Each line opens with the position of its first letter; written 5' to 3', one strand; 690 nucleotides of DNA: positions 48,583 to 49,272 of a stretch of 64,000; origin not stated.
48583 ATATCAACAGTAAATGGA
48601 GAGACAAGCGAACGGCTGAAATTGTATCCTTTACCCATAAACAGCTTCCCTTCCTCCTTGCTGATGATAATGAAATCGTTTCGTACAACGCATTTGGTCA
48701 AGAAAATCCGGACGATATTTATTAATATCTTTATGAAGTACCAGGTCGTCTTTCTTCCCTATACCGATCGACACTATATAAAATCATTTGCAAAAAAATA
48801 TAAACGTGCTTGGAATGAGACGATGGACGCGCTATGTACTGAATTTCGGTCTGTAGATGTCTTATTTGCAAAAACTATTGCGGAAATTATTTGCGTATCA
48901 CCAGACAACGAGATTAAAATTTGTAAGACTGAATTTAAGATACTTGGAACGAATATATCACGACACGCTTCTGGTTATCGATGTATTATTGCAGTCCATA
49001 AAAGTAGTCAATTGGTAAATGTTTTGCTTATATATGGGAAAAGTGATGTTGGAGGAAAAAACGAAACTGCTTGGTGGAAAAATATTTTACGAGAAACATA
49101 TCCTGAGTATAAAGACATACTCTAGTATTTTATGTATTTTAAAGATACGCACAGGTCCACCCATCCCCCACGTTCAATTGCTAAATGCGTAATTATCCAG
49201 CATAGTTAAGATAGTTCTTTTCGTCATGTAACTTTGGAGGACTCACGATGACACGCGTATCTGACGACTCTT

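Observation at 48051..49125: XRE-HTH plus Panacea-domain protein paired with a RelE/ParE-fold-like small ORF; candidate PanAT-type toxin-antitoxin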

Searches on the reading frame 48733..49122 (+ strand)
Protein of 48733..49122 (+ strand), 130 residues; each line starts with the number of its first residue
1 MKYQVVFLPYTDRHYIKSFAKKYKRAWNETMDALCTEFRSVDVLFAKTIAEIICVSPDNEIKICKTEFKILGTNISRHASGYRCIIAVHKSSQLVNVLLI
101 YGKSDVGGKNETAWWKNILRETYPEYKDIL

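Call 6: search_protein_families(library=pfam, proteins=[window:48733-49122:+], max_evalue=1)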
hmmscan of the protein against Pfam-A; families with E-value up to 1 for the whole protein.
window:48733-49122:+ (130 aa): 0 families

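Call 7: search_protein_families(library=ncbifam, proteins=[window:48733-49122:+], max_evalue=1)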
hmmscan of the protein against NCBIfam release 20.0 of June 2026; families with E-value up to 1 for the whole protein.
window:48733-49122:+ (130 aa): 0 families

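Call 8: search_protein_families(library=phrogs, proteins=[window:48733-49122:+], max_evalue=1)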
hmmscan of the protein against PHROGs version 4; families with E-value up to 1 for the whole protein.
window:48733-49122:+ (130 aa): 4 families
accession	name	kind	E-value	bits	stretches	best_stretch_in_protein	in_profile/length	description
phrog_8326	-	unknown function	0.042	15.1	1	13-47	27-60/82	-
phrog_5869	-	unknown function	0.056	14.6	1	78-127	58-105/110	-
phrog_35566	-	unknown function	0.15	11.3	1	19-64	404-448/599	-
phrog_11268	-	unknown function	0.21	12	1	28-61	57-90/210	-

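Call 9: search_protein_families(library=padloc, proteins=[window:48733-49122:+], max_evalue=1)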
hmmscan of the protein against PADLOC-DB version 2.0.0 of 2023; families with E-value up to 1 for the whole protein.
window:48733-49122:+ (130 aa): 0 families

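Call 10: search_solved_structures(query=window:48733-49122:+, max_evalue=10)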
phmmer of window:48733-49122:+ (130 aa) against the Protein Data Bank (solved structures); distinct sequences matched with E-value up to 10: 1.
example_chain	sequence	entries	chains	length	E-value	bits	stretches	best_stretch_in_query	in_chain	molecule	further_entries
3kyz_A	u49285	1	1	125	0.71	13.3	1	5-55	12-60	Sensor protein pfeS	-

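Call 11: find_homologous_proteins(query=window:48733-49122:+, max_evalue=0.01)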
Query window:48733-49122:+ (130 aa): 172 proteins with E <= 0.01 among 175 candidates; the best 120 are listed.
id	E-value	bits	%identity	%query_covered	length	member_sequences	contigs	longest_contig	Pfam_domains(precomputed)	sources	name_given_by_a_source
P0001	4.6e-83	294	100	100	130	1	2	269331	-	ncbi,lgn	-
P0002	2.2e-70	253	83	100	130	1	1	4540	-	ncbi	-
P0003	2.8e-63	230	78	100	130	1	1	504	-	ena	-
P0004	5.0e-63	229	75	100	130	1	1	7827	-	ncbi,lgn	-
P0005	1.4e-62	227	73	100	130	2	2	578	-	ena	-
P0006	1.4e-61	224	73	99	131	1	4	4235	-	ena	-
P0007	1.6e-61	224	73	100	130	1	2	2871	-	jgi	jgi:hypothetical protein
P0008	4.6e-61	223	73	100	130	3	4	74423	-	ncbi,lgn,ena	-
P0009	5.1e-61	222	72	100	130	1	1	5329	-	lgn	-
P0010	1.8e-60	221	71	100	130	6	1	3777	-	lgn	-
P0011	2.2e-60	220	73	100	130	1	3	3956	-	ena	-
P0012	2.8e-60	220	72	100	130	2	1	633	-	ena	-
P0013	4.6e-60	219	69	100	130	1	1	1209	-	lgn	-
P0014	9.6e-60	218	71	100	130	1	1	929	-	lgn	-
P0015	1.4e-59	218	72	100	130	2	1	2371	-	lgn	-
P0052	8.5e-50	186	62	100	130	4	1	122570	-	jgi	jgi:hypothetical protein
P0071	1.0e-44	170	62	100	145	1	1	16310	-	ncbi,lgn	-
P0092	6.4e-42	161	58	100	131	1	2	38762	-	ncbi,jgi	ncbi:MAG: hypothetical protein RL538_386 [Candidatus Parcubacteria bacterium]|jgi:hypothetical prote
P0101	3.3e-41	158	57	99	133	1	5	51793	-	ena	-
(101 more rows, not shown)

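Call 14: search_solved_structures(query=A1, max_evalue=10)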
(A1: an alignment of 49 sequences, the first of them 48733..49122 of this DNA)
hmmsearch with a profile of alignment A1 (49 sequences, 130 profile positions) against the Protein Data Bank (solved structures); distinct sequences matched with E-value up to 10: 1.
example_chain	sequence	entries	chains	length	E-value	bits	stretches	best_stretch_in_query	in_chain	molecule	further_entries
9cpc_3O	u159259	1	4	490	0.48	13.8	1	29-76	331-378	Tektin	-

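Call 16: find_encoding_contigs(protein=P0001, flank=6000, max_places=4)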
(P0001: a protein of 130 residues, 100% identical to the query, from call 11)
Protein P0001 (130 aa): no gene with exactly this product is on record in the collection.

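Call 17: find_encoding_contigs(protein=P0052, flank=5000, max_places=3)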
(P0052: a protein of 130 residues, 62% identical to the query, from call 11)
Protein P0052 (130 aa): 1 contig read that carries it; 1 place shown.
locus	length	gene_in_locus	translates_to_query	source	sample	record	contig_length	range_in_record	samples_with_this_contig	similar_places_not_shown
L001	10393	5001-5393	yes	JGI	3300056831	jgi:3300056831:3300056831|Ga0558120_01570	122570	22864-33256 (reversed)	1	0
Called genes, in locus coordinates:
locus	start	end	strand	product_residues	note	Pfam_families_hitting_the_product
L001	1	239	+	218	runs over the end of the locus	-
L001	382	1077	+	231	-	PF01844:HNH, PF14279:HNH_5 (weak)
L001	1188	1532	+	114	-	PF03819:MazG (weak), PF12643:MazG-like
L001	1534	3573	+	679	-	PF04851:ResIII (faint), PF09848:SLFN-g3_helicase, PF00717:Peptidase_S24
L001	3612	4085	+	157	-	-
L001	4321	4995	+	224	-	PF12844:HTH_19, PF13560:HTH_31, PF01381:HTH_3, PF13274:SocA_Panacea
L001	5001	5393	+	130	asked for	-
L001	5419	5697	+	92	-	PF02617:ClpS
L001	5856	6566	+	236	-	PF04973:NMN_transporter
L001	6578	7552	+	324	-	PF01467:CTP_transf_like (faint), PF13521:AAA_28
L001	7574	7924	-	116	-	PF09966:DUF2200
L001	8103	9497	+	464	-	PF05221:AdoHcyase, PF00670:AdoHcyase_NAD, PF02826:2-Hacid_dh_C, PF07991:KARI_N (weak)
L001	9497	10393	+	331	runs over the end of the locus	PF00294:PfkB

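Call 18: find_encoding_contigs(protein=P0092, flank=5000, max_places=3)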
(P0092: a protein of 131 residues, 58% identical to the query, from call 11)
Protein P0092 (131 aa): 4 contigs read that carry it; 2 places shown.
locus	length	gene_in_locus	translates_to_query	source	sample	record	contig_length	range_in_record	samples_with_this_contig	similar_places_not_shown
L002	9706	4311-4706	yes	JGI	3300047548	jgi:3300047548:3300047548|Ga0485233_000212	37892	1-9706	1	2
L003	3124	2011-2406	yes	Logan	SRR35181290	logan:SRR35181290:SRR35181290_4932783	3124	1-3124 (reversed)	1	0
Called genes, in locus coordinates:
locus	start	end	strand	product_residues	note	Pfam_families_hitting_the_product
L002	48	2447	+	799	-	-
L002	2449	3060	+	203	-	-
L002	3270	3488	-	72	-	PF09954:DUF2188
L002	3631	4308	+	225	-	PF12844:HTH_19, PF13560:HTH_31, PF24250:HVO_2718 (faint), PF01381:HTH_3, PF13443:HTH_26 (faint), PF20432:Xre-like-HTH (faint), PF13274:SocA_Panacea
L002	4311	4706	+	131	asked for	-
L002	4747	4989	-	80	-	-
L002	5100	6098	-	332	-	PF03741:TerC, PF04332:DUF475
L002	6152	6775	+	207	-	-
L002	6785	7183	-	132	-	PF00856:SET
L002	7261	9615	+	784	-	PF09364:XFP_N, PF03894:XFP, PF09363:XFP_C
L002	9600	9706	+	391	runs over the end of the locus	PF00871:Acetate_kinase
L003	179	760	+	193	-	-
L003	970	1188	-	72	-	PF09954:DUF2188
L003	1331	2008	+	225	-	PF12844:HTH_19, PF13560:HTH_31, PF24250:HVO_2718 (faint), PF01381:HTH_3, PF13443:HTH_26 (faint), PF20432:Xre-like-HTH (faint), PF13274:SocA_Panacea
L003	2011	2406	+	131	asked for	-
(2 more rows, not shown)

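Call 20: find_encoding_contigs(protein=P0101, flank=4000, max_places=3)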
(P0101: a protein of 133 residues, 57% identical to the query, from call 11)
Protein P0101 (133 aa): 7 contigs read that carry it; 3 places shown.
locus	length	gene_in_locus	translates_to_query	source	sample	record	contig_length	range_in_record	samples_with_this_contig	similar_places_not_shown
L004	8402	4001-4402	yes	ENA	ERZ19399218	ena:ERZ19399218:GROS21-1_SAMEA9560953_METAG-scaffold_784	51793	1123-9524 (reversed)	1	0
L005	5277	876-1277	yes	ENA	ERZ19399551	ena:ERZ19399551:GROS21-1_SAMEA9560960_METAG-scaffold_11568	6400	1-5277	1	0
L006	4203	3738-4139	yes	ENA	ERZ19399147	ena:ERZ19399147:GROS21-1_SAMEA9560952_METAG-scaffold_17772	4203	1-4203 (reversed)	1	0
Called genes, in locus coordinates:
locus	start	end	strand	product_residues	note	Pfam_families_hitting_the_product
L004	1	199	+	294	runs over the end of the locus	PF02661:Fic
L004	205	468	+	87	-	-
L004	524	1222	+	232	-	PF09573:RE_TaqI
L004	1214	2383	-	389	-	PF01726:LexA_DNA_bind, PF01555:N6_N4_Mtase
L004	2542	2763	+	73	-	-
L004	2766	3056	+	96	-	-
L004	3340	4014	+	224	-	PF12844:HTH_19, PF13560:HTH_31, PF24250:HVO_2718 (weak), PF01381:HTH_3, PF13274:SocA_Panacea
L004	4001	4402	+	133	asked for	-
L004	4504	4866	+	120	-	PF01863:YgjP-like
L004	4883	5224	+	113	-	PF03013:Pyr_excise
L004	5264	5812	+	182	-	PF00300:His_Phos_1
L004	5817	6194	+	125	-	PF08922:DUF1905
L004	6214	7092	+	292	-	-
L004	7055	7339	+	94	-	PF01541:GIY-YIG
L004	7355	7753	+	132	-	PF03073:TspO_MBR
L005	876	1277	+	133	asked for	-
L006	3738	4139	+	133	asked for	-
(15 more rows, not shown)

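Call 21: find_encoding_contigs(protein=P0071, flank=4000, max_places=3)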
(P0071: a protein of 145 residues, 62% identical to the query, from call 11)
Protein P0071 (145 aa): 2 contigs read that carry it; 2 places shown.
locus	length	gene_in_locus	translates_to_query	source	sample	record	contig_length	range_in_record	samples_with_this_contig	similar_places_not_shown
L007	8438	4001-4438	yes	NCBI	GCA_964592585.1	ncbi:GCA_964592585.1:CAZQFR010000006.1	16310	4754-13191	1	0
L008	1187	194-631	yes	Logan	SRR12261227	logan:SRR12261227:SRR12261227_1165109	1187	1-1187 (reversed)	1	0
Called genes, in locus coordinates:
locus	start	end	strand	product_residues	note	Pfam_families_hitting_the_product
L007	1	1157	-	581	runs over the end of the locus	PF00496:SBP_bac_5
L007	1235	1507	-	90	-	PF03840:SecG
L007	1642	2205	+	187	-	PF04011:LemA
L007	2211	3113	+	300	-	PF01435:Peptidase_M48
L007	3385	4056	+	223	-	PF12844:HTH_19, PF13443:HTH_26 (faint), PF13560:HTH_31, PF01381:HTH_3, PF13274:SocA_Panacea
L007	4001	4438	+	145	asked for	-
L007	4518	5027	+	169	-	-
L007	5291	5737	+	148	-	PF02643:DUF192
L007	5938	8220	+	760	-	PF03477:ATP-cone, PF17975:RNR_Alpha, PF21995:RNR-II_ins_dom, PF02867:Ribonuc_red_lgC (faint)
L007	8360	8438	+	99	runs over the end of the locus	PF00076:RRM_1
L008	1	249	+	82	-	?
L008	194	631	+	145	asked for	-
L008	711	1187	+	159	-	?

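Call 23: predict_structure(alignment_id=A1)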
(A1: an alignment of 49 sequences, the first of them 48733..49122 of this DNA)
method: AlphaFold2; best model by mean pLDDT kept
length: 130 residues; sequences in the alignment: 49
mean_pLDDT: 89.0   pTM: 0.85
mean pLDDT of the five models: 89.0, 88.0, 87.9, 85.4, 85.4
residues with pLDDT >= 90: 81; 70-90: 40; 50-70: 9; < 50: 0
segments of 3 or more residues with pLDDT < 50: none
pLDDT, mean of each block of 10 residues (from residue 1): 90 64 78 94 93 96 94 86 94 95 85 94 94
secondary structure, 60 per line:
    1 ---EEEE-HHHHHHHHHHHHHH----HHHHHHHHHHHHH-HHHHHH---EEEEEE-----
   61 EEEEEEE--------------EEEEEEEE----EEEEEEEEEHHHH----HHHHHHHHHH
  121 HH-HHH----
elements in order: E4-7 H9-22 H27-39 H41-46 E50-55 E61-67 E82-89 E94-102 H103-106 H111-122

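Call 25: search_protein_representatives(alignment_id=A1)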
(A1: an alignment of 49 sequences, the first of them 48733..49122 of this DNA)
Query: 49 sequences, 130 profile positions. Proteins with E-value up to 0.001 (for the whole library): 206; up to 1e-10: 146; up to 1e-30: 15. The best 150 are listed.
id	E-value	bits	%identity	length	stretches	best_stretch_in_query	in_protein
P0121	4.0e-57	208.2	-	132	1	2-130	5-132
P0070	1.5e-56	206.3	-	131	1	1-129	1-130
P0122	1.4e-48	180.5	-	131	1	2-130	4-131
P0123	1.6e-47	177.1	-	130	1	2-130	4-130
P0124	4.9e-40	152.9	-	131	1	2-129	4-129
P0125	7.7e-39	149.0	-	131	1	2-128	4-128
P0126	2.1e-37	144.3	-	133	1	2-130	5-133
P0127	1.2e-34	135.5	-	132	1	2-130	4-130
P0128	1.5e-33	131.9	-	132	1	2-130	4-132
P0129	8.1e-33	129.5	-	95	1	34-130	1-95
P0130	2.0e-32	128.3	-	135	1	2-127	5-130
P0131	6.0e-32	126.7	-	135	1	2-130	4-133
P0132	7.0e-32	126.5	-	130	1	2-130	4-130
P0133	7.4e-31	123.2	-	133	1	2-126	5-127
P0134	7.7e-31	123.1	-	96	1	35-130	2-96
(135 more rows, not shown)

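Call 27: fold_search(model_id=the predicted structure, library=pdb)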
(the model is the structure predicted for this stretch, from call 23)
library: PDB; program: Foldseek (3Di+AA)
matches with E <= 10: 564; with E <= 0.001: 0
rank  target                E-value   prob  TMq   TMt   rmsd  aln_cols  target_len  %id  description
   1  1wmi_A                2.7e-03  1.00  0.46  0.63   4.5       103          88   17  Crystal structure of archaeal RelE-RelB complex from Pyrococcus horikoshii OT3 (released 2005-03-15)
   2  5ja8_E                8.9e-03  0.90  0.38  0.45   7.0       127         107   15  Crystal structure of the HigB2 toxin in complex with Nb2 (released 2017-04-05)
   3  2khe_MODEL_1_A        9.5e-03  0.99  0.44  0.60   5.4       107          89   16  Solution Structure of the Bacterial Toxin Rele from Thermus Thermophilus HB8 (released 2010-03-31)
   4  8a0x_D                1.0e-02  0.97  0.45  0.51   7.2       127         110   15  Crystal structure of the HigB2-HigA2 tetramer in complex with operator DNA (released 2023-05-03)
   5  5ja8_G                1.5e-02  0.93  0.43  0.50   6.4       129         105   13  Crystal structure of the HigB2 toxin in complex with Nb2 (released 2017-04-05)
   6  5ja8_A                1.5e-02  0.89  0.40  0.48   6.9       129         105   15  Crystal structure of the HigB2 toxin in complex with Nb2 (released 2017-04-05)
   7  4fxh_B                2.1e-02  0.80  0.34  0.44   8.4       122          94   16  Crystal structure of the isolated E. coli RelE toxin, P212121 form (released 2012-08-29)
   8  3g5o_B                2.3e-02  0.99  0.44  0.65   4.9       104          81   12  The crystal structure of the toxin-antitoxin complex RelBE2 (Rv2865-2866) from Mycobacterium tuberculosis (released 2009-04-14)
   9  5ycl_B                2.3e-02  0.98  0.45  0.57   4.7       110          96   14  Crystal structure of HigBA complex from Shigella flexneri (released 2018-09-19)
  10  9g12_B                2.5e-02  0.97  0.41  0.59   5.2       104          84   15  Mycobacterium tuberculosis RelBE1 toxin-antitoxin system; rv1247c (relB1 antitoxin), rv1246c (relE1 toxin) (released 2025-12-17)
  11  9w3a_A                3.0e-02  0.90  0.44  0.49   6.5       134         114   11  Crystal structure of PfiAT toxin-antitoxin complex (released 2026-02-11)
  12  2kc8_MODEL_1_A        4.1e-02  0.82  0.37  0.48   5.6       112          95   18  Structure of E. coli toxin RelE (R81A/R83A) mutant in complex with antitoxin RelBc (K47-L79) peptide (released 2009-03-17)
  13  5ja8_C                4.7e-02  0.77  0.41  0.47   7.0       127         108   16  Crystal structure of the HigB2 toxin in complex with Nb2 (released 2017-04-05)
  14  5ja9_D                5.0e-02  0.89  0.46  0.55   5.6       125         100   13  Crystal structure of the HigB2 toxin in complex with Nb6 (released 2017-04-05)
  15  5mje_A                6.1e-02  0.75  0.40  0.46   6.2       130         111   13  Crystal structure of the HigB2 toxin in complex with Nb8 (released 2017-04-05)
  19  9w3a_C                7.4e-02  0.72  0.42  0.47   6.4       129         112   12  Crystal structure of PfiAT toxin-antitoxin complex (released 2026-02-11)
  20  9w3a_D                7.8e-02  0.72  0.41  0.47   6.5       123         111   11  Crystal structure of PfiAT toxin-antitoxin complex (released 2026-02-11)
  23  9w3a_B                9.5e-02  0.57  0.39  0.43   7.1       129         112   10  Crystal structure of PfiAT toxin-antitoxin complex (released 2026-02-11)
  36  5ceg_B                2.8e-01  0.35  0.36  0.44  12.6       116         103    8  X-ray structure of toxin/anti-toxin complex from Mesorhizobium opportunistum (released 2015-11-11)
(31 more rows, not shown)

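Call 31: find_related_loci(query=A1, collection=genome_contigs, flank=3000)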
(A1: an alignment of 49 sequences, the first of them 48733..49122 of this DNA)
Query A1 (130 aa) in genome_contigs; peptide patterns used: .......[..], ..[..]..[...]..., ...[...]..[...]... (x = any residue, [..] = any of these).
219 stretches matched a pattern; 142 encode a relative of the query (tblastn E <= 1e-3); the best 80 are kept; 80 distinct loci.
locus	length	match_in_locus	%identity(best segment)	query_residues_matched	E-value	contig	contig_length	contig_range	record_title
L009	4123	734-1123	73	1-130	1e-66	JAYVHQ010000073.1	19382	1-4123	MAG: Candidatus Kaiserbacteria bacterium isolate GL49_Down_metabinner_27 GL49_Down_metabinner_27_72, whole genome shotgu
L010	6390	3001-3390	72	1-130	9e-64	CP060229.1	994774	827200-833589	MAG: Candidatus Nomurabacteria bacterium isolate HK-STAS-PATE-25 chromosome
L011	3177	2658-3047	65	1-130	2e-58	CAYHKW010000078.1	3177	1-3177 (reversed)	MAG TPA_asm: uncultured Gammaproteobacteria bacterium isolate ERP119705_co13_484 genome assembly, contig: NODE_40782_len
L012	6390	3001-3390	62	1-130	1e-55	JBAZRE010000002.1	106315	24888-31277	MAG: Candidatus Paceibacterota bacterium isolate SO_2017_GW1_140 NODE_1274_length_106315_cov_1.409698_OW334_2017, whole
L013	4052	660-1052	61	1-130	8e-55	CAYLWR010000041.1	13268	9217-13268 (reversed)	MAG TPA_asm: uncultured Candidatus Saccharibacteria bacterium isolate SRP135725_co2_473 genome assembly, contig: k141_32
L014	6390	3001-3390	60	1-130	3e-54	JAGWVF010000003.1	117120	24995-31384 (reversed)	MAG: Patescibacteria group bacterium isolate REEB413 contig-150_88, whole genome shotgun sequence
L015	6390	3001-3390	60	1-130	2e-54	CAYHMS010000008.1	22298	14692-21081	MAG TPA_asm: uncultured Candidatus Saccharibacteria bacterium isolate ERP119705_co13_291 genome assembly, contig: NODE_2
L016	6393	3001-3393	62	1-130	5e-54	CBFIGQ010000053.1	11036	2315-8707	MAG: Minisyncoccia bacterium isolate Co_bin_773_orig genome assembly, contig: Co_bin_773_orig_Co_c_000004565815, whole g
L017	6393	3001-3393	61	1-130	9e-53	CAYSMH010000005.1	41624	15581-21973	MAG TPA_asm: uncultured Candidatus Saccharibacteria bacterium isolate SRP286056_co3_445 genome assembly, contig: NODE_57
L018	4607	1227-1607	61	1-127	3e-52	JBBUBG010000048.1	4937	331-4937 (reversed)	MAG: Patescibacteria group bacterium isolate H52-bin082_1 H52_bin082_1_000000000048, whole genome shotgun sequence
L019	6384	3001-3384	62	1-130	2e-51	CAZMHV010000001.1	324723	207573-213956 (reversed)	MAG TPA_asm: uncultured Gammaproteobacteria bacterium isolate SRP342105_co1_345 genome assembly, contig: NODE_22_length_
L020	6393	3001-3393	59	1-130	5e-50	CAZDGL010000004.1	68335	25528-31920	MAG TPA_asm: uncultured Candidatus Saccharibacteria bacterium isolate SRP296810_co1_119 genome assembly, contig: NODE_32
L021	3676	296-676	61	2-130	6e-49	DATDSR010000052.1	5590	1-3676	MAG TPA_asm: Candidatus Paceibacterota bacterium isolate SMAG_U8008 k141_1974542, whole genome shotgun sequence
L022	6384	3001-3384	55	1-130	2e-48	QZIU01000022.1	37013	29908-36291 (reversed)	MAG: Candidatus Parcubacteria bacterium isolate SURF_57 contig-100_1644_length_37013_read_count_420979, whole genome sho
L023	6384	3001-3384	60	1-130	6e-48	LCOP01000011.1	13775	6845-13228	MAG: Parcubacteria group bacterium GW2011_GWA1_47_8 UY07_C0011, whole genome shotgun sequence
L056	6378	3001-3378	55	3-130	4e-44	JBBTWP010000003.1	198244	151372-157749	MAG: Patescibacteria group bacterium isolate H41-bin017_1 H41_bin017_1_000000000003, whole genome shotgun sequence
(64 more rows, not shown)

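Call 40: search_protein_families(library=pfam, alignment_id=A2, max_evalue=1)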
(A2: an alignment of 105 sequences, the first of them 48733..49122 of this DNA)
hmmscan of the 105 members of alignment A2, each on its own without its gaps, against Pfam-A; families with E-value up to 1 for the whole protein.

A. member 1, window:48733-49122:+ (130 aa): 0 families

B. families by the number of members that match (of 105 scanned): 79 families (the first 25 are shown)
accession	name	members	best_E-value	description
PF11919.13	PSME4_C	3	0.013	Proteasome activator complex subunit 4-like, C-terminal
PF17116.11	T9SS_plug_1st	2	0.0075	Type 9 secretion system plug protein 1st domain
PF10786.14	HI_0552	2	0.014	HI_0552 protein family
PF09034.15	TRADD_N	2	0.11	TRADD, N-terminal domain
PF07911.18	DUF1677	1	0.001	Protein of unknown function (DUF1677)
PF14040.12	DNase_NucA_NucB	1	0.0015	Deoxyribonuclease NucA/NucB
PF07742.17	BTG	1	0.0016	BTG family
PF08696.17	Dna2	1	0.0031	DNA replication factor Dna2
PF18151.6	DUF5601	1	0.0054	Domain of unknown function (DUF5601)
PF06575.17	DUF1132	1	0.0066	Protein of unknown function (DUF1132)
PF06119.19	NIDO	1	0.0069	Nidogen-like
PF13425.11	O-antigen_lig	1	0.007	O-antigen ligase like membrane protein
PF11486.13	DUF3212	1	0.007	Protein of unknown function (DUF3212)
PF05133.19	SPP1_portal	1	0.011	Phage portal protein, SPP1 Gp6-like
PF10483.15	Elong_Iki1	1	0.012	Elongator subunit Iki1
PF06296.18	RelE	1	0.014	RelE toxin of RelE / RelB toxin-antitoxin system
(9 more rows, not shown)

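Call 41: search_solved_structures(query=A2, max_evalue=10)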
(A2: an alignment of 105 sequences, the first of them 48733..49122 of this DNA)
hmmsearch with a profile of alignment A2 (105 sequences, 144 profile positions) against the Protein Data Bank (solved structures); distinct sequences matched with E-value up to 10: 10.
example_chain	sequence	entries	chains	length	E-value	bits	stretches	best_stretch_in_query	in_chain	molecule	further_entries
5ja9_C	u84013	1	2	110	0.0079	19.1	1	81-119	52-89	Toxin HigB-2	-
5ja8_A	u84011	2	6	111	0.008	19.1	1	81-119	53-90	Toxin HigB-2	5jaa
8a0x_C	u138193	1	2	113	0.0083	19.1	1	81-119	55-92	Toxin HigB-2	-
5mje_A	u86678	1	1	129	0.011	18.7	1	81-119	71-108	Cytotoxic translational repressor of toxin-antitoxin stability system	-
9tv9_C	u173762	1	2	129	0.011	18.6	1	81-119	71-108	Toxin HigB-2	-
3htn_A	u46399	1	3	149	0.59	13.1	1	85-115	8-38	Putative DNA binding protein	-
3ty3_A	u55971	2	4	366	1.1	12.1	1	57-94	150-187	Probable homoisocitrate dehydrogenase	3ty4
4bs1_A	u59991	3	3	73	1.2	12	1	26-51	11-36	TRANSCRIPTIONAL REGULATOR (NTRC FAMILY) | TRANSCRIPTIONAL REGULATOR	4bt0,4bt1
4cii_A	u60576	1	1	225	2.2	11.2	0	20-78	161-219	CAG PATHOGENICITY ISLAND PROTEIN (CAG18)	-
4x5u_A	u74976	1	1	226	2.9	10.8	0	20-78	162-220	Cag pathogenicity island protein (Cag18)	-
